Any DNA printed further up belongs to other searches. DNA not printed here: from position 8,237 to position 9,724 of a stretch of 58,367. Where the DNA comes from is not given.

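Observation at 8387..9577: PETase/cutinase-like polyesterase fold fused to a FlgD-Ig / T9SS-type C-terminal sorting domain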

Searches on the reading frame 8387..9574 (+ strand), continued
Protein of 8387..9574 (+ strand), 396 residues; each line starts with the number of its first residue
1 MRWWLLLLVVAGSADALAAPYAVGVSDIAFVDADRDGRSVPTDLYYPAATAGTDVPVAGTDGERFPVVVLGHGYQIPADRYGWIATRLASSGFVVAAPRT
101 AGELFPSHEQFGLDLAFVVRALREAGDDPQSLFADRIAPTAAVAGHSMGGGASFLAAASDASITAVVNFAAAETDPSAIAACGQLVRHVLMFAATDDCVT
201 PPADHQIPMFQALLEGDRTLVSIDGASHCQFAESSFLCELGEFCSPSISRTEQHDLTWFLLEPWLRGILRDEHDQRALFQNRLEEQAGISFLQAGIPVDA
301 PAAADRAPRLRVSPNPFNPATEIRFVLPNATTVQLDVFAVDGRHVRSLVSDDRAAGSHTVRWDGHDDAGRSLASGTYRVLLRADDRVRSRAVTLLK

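Call 22: search_solved_structures(query=A1, max_evalue=0.00001, show_alignments=4)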
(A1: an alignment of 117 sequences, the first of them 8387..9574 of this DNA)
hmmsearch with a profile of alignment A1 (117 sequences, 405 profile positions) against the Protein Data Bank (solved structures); distinct sequences matched with E-value up to 0.00001: 183 (the best 60 are shown).
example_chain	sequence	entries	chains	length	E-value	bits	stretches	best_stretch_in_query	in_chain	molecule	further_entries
8ytu_A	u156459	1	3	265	2.6e-26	95.6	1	66-235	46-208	cutinase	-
8d1d_A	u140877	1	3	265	2.6e-26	95.6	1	69-237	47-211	Poly(ethylene terephthalate) hydrolase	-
6ky5_A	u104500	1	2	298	6.1e-26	94.4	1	69-237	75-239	PET hydrolase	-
7osb_A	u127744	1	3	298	1.1e-24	90.3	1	69-236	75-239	Poly(ethylene terephthalate) hydrolase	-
8ytv_A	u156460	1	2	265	4.4e-24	88.3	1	67-235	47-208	cutinase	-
6ij5_A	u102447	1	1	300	8.3e-24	87.4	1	69-237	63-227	Poly(ethylene terephthalate) hydrolase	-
7dzu_A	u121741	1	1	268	1.6e-23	86.5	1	69-237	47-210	DLH domain-containing protein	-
7dzv_A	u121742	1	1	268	1.8e-23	86.3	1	69-237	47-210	DLH domain-containing protein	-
8j45_A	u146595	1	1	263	1.9e-23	86.2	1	69-237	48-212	Poly(ethylene terephthalate) hydrolase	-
6ilx_A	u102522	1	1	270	1.9e-23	86.2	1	69-237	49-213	Poly(ethylene terephthalate) hydrolase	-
5yns_A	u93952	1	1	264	2.1e-23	86.1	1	69-237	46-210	Poly(ethylene terephthalate) hydrolase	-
5yfe_A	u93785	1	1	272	2.1e-23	86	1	70-237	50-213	Poly(ethylene terephthalate) hydrolase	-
9m8h_A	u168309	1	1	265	2.1e-23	86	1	69-237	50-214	Poly(ethylene terephthalate) hydrolase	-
5xg0_A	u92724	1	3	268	2.2e-23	86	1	69-237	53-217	Poly(ethylene terephthalate) hydrolase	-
6ilw_A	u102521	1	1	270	2.2e-23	86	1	69-237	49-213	Poly(ethylene terephthalate) hydrolase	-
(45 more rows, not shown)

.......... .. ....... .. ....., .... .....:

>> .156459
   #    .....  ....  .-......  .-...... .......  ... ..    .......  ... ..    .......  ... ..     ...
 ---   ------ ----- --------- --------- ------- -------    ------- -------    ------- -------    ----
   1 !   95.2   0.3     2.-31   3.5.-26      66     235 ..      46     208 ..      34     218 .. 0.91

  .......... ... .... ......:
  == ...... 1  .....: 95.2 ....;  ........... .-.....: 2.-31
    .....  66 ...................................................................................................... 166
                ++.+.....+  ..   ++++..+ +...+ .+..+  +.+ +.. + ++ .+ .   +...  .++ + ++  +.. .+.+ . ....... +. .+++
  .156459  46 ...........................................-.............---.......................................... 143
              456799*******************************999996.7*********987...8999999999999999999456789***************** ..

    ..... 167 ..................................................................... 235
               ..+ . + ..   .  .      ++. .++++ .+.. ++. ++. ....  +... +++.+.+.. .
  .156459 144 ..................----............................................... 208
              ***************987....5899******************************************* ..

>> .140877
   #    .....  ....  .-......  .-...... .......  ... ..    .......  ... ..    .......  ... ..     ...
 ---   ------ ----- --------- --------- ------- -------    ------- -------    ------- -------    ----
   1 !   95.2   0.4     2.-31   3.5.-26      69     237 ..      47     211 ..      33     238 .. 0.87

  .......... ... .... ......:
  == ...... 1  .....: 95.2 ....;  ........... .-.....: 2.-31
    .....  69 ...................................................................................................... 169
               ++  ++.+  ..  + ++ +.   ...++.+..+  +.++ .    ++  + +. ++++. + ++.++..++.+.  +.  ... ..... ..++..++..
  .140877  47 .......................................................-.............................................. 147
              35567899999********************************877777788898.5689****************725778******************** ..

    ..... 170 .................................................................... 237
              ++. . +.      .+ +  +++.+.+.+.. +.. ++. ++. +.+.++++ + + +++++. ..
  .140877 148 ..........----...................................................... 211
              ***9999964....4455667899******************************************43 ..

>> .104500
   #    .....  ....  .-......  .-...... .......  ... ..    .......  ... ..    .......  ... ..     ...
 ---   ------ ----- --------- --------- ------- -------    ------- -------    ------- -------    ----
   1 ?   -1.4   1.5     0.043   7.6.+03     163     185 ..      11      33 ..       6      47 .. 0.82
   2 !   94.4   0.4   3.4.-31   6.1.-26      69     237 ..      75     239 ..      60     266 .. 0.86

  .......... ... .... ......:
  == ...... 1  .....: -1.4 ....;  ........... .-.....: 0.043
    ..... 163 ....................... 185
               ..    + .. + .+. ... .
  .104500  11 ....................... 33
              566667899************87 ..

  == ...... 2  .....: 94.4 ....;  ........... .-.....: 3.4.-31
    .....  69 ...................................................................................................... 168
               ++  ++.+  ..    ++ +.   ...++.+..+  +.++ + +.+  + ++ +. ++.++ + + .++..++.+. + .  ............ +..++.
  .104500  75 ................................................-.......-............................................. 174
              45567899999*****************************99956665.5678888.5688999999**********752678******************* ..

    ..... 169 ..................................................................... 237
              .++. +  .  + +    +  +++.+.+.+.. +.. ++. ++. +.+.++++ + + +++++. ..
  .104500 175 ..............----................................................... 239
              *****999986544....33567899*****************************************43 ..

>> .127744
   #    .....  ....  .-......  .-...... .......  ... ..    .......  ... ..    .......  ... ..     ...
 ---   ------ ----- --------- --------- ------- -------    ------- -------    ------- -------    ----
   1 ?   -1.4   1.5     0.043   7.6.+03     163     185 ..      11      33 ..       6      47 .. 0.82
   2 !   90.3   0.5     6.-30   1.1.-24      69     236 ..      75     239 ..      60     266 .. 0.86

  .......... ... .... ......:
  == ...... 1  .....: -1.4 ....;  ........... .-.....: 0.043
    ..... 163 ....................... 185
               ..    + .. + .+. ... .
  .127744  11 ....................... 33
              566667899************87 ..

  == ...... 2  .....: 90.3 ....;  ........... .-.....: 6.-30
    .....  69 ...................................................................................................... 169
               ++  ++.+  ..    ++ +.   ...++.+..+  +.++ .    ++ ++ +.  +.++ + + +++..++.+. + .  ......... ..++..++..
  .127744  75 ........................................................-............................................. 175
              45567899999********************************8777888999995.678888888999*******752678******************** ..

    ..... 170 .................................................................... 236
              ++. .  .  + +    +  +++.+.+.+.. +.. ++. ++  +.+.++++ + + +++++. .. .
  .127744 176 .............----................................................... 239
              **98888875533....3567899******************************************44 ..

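Call 25: predict_structure(alignment_id=A1)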
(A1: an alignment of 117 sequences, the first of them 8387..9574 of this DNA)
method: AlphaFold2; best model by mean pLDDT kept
length: 396 residues; sequences in the alignment: 117
mean_pLDDT: 93.2   pTM: 0.74
mean pLDDT of the five models: 93.2, 93.0, 92.1, 92.0, 91.6
residues with pLDDT >= 90: 332; 70-90: 45; 50-70: 13; < 50: 6
segments of 3 or more residues with pLDDT < 50: 298-303
pLDDT, mean of each block of 10 residues (from residue 1): 77 63 98 97 98 96 96 90 98 97 87 98 98 97 97 98 98 96 96 96 97 91 98 92 94 98 98 93 96 72 67 94 96 97 97 96 97 97 95 95
secondary structure, 60 per line:
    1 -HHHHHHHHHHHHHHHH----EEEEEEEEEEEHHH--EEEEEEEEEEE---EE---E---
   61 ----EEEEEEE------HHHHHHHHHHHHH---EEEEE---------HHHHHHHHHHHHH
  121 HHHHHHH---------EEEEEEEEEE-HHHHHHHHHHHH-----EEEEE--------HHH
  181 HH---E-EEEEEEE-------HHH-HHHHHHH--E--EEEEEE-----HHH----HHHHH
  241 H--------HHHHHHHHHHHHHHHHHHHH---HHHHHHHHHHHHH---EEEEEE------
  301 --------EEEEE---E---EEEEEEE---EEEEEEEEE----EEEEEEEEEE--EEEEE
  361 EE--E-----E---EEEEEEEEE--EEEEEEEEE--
elements in order: H2-17 E22-32 E38-48 E65-71 H78-90 E94-98 H108-127 E137-146 H148-159 E165-169 H178-182 E188-194 H206-212 E218-223 H236-241 H250-269 H273-285 E289-294 E309-313 E321-327 E331-339 E344-353 E356-362 E375-383 E386-394

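Call 30: fold_search(model_id=the predicted structure, library=pdb)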
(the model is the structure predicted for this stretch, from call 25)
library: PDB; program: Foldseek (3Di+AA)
matches with E <= 10: 1810; with E <= 0.001: 1048
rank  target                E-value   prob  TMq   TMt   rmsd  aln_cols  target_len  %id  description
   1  8ytu_A                3.1e-18  1.00  0.53  0.82   3.0       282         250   26  Mipa-PETase from Micromonospora pattaloongensis (released 2025-01-15)
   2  8ytu_C                1.4e-17  1.00  0.52  0.78   3.1       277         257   25  Mipa-PETase from Micromonospora pattaloongensis (released 2025-01-15)
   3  8ytu_B                2.0e-17  1.00  0.52  0.78   3.4       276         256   25  Mipa-PETase from Micromonospora pattaloongensis (released 2025-01-15)
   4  9m8i_B                3.4e-17  1.00  0.55  0.82   3.0       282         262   17  Crystal structure of BHEF-bound PETase (S160A) (released 2026-01-21)
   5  7qvh_B                3.8e-17  1.00  0.52  0.74   3.9       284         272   21  The crystal structure of HotPETase, an evolved thermostable variant of IsPETase (released 2022-08-03)
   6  8ytv_A                5.2e-17  1.00  0.52  0.80   2.8       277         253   24  The M19 variant of Mipa-Petase from Micromonospora pattaloongensis (released 2025-01-15)
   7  9hl5                  5.2e-17  1.00  0.51  0.74   3.7       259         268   18  Crystal structure of halo-tolerant PETase from marine metagenome (HaloPETase1) (released 2025-10-01)
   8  9k0h_A                7.0e-17  1.00  0.52  0.79   2.3       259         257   18  The Crystal Structure of dsPETase05 from Biortus (released 2025-10-22)
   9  8gu5                  7.0e-17  1.00  0.55  0.81   3.0       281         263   18  Wild type poly(ethylene terephthalate) hydrolase (released 2022-11-30)
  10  9lmu                  7.9e-17  1.00  0.55  0.81   3.4       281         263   20  Crystal structure of variant FAST-ACC-A47E (released 2025-07-23)
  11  6ij4                  8.9e-17  1.00  0.53  0.79   3.5       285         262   19  Crystal structure of PETase S121E, D186H mutant from Ideonella sakaiensis (released 2019-09-04)
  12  6ij6                  9.4e-17  1.00  0.52  0.77   4.1       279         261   20  Crystal structure of PETase S121E, D186H, R280A mutant from Ideonella sakaiensis (released 2019-09-04)
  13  6kuo                  1.0e-16  1.00  0.55  0.82   2.8       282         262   18  Crystal strcuture of PETase N246D mutant from Ideonella sakaiensis (released 2020-09-02)
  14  6ane_A                1.1e-16  1.00  0.54  0.80   3.3       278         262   18  Crystal Structure of Ideonella sakaiensis PET Hydrolase (released 2018-04-18)
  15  8h83_A                1.1e-16  1.00  0.54  0.80   3.4       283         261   18  Crystal structure of a IsPETase variant V22 from Ideonella sakaiensis (released 2024-04-24)
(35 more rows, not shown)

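Call 31: find_related_loci(query=A1, collection=genome_contigs, flank=6000)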
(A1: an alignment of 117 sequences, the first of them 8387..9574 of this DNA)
Query A1 (396 aa) in genome_contigs; peptide patterns used: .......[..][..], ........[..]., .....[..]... (x = any residue, [..] = any of these).
599 stretches matched a pattern (row limit reached: there are more); 499 encode a relative of the query (tblastn E <= 1e-3); the best 80 are kept; 80 distinct loci.
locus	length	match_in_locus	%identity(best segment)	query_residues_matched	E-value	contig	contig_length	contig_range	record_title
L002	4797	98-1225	55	21-396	2e-123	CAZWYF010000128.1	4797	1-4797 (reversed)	MAG TPA_asm: uncultured Fibrobacteraceae bacterium isolate SRP332253_co1_58 genome assembly, contig: NODE_27741_length_4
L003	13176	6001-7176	51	6-396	9e-122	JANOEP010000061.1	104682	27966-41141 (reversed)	MAG: bacterium isolate SOY_65_metabat_222 SOY_65_k141_2297529, whole genome shotgun sequence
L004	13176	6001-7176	51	6-396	3e-121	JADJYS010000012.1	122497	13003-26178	MAG: bacterium isolate Lyne_18-Q3-R50-59_BATAC.526 tig00018850-10-1223050, whole genome shotgun sequence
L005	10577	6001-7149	46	18-396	5e-99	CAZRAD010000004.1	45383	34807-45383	MAG TPA_asm: uncultured bacterium isolate binchicken_co334_58 genome assembly, contig: NODE_1224_length_45383_cov_5.8811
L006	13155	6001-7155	45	4-386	5e-98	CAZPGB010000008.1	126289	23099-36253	MAG TPA_asm: uncultured bacterium isolate SRP141376_co4_320 genome assembly, contig: NODE_166_length_126289_cov_41.90622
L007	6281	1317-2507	44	4-396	1e-97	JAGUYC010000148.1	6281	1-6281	MAG: Gemmatimonadetes bacterium isolate DeMMO4_6 c_000000038829, whole genome shotgun sequence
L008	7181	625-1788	49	21-396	4e-91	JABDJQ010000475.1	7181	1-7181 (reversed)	MAG: Gemmatimonadetes bacterium isolate SS_bin_27 k127_2902398, whole genome shotgun sequence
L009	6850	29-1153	46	6-382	3e-90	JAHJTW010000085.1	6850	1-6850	MAG: bacterium isolate OS_PC_MetaG.mb.70 OS_PC_MetaG.mb.70_k141_216716, whole genome shotgun sequence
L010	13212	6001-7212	44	8-396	4e-90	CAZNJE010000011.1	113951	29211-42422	MAG TPA_asm: uncultured bacterium isolate SRP141376_co4_8 genome assembly, contig: NODE_228_length_113951_cov_8.142191,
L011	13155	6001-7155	45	16-393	5e-90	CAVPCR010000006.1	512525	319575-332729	MAG: Candidatus Eisenbacteria bacterium isolate MFD00032.bin.2.41 genome assembly, contig: contig_56286, whole genome sh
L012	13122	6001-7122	42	6-377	8e-83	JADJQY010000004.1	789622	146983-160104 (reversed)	MAG: Candidatus Eisenbacteria bacterium isolate Fred_18-Q3-R57-64_MAXAC.354 tig00003548-10-7897160, whole genome shotgun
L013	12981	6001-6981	41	3-326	2e-82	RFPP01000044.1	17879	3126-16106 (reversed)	MAG: Flavobacteriaceae bacterium isolate WB4_1_1430 contig_100_43, whole genome shotgun sequence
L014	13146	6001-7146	36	1-382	1e-77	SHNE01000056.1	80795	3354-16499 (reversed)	MAG: Bacteroidetes bacterium isolate Bin7_1 c_000000000089, whole genome shotgun sequence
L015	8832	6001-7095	36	2-362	1e-77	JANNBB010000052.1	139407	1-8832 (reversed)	MAG: Bacteroidota bacterium isolate OTE_78_metabat_381 OTE_78_k141_282851, whole genome shotgun sequence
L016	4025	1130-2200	39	16-384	8e-77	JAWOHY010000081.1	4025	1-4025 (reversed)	MAG: Bacteroidales bacterium isolate CWP5-1.bin.50 k191_566528, whole genome shotgun sequence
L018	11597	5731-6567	45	3-284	1e-75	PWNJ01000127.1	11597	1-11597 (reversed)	MAG: candidate division CSSED10-310 bacterium isolate CSSed10_310 CS-Sed10-C13832, whole genome shotgun sequence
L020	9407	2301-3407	37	1-377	1e-75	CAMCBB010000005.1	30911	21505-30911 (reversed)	MAG: Flavobacterium psychrophilum isolate ZE-13nov19-266 genome assembly, contig: ZE-13nov19-C1633, whole genome shotgun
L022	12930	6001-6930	43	2-313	5e-75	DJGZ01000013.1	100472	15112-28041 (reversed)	MAG TPA_asm: Bacteroidales bacterium UBA5833 UBA5833_contig_372, whole genome shotgun sequence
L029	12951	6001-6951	39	5-316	4e-73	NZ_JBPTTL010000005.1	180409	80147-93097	Flavobacterium sp. RSB2_4_14 5, whole genome shotgun sequence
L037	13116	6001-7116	36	7-387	2e-71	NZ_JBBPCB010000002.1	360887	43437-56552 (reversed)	Flavobacterium buctense strain JCM 30750 contig2, whole genome shotgun sequence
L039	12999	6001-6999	40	21-353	6e-71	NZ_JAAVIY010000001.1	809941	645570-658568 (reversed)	Flavobacterium selenitireducens strain D33 scaffold142_len851307_cov360_read100_maxK100_1, whole genome shotgun sequence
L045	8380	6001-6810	46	5-272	5e-70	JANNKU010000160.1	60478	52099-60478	MAG: Deltaproteobacteria bacterium isolate SOY_38_metabat_69 SOY_38_k141_3106005, whole genome shotgun sequence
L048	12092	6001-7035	35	6-348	2e-69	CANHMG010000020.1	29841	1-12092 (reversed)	MAG: Flavobacteriaceae bacterium isolate RE-23may17-859 genome assembly, contig: RE-23may17-C3687, whole genome shotgun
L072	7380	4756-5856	41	16-396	3e-67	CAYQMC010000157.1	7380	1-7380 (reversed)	MAG TPA_asm: uncultured Chryseobacterium sp. isolate binchicken_co208_44 genome assembly, contig: NODE_14926_length_7380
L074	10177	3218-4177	38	5-317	9e-67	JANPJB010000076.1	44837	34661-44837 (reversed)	MAG: Flavobacterium sp. isolate VAR_61_metabat_476 VAR_61_k141_1291931, whole genome shotgun sequence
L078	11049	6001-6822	45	5-279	7e-66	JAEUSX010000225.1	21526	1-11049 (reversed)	MAG: Flavobacteriales bacterium isolate new MAG-314 k141_1307160, whole genome shotgun sequence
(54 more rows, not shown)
